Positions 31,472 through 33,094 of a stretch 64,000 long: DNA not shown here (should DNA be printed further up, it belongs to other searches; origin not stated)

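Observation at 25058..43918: Nine-gene operon pairing three membrane-tethered McrB-like AAA+ modules with a nuclease-less coiled-coil partner and two giant transglutaminase-like surface proteins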

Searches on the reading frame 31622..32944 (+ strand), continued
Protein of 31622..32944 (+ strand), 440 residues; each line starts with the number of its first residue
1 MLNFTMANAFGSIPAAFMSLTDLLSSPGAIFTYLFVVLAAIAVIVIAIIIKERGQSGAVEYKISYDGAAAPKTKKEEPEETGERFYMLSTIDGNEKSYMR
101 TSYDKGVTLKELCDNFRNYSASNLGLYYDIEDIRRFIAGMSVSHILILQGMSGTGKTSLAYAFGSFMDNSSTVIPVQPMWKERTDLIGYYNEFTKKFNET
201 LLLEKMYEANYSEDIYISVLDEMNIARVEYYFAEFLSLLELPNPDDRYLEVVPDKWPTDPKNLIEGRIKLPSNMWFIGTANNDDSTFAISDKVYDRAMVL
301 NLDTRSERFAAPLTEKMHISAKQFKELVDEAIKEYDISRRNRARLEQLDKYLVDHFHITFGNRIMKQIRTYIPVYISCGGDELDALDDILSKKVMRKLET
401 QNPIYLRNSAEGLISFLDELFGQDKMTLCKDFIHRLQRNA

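Call 90: search_solved_structures(query=A3, max_evalue=0.1, show_alignments=1)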
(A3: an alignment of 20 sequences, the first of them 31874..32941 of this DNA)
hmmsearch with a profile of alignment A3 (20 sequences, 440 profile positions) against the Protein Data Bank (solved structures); distinct sequences matched with E-value up to 0.1: 3.
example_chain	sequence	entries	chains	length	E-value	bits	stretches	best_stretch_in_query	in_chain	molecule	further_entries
6hz4_A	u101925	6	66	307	0.0013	21.1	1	133-295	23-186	5-methylcytosine-specific restriction enzyme B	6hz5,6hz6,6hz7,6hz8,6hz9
6ut6_A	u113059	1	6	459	0.0032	19.8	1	133-294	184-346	5-methylcytosine-specific restriction enzyme B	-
7vsr_A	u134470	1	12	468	0.0033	19.8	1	133-294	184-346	5-methylcytosine-specific restriction enzyme B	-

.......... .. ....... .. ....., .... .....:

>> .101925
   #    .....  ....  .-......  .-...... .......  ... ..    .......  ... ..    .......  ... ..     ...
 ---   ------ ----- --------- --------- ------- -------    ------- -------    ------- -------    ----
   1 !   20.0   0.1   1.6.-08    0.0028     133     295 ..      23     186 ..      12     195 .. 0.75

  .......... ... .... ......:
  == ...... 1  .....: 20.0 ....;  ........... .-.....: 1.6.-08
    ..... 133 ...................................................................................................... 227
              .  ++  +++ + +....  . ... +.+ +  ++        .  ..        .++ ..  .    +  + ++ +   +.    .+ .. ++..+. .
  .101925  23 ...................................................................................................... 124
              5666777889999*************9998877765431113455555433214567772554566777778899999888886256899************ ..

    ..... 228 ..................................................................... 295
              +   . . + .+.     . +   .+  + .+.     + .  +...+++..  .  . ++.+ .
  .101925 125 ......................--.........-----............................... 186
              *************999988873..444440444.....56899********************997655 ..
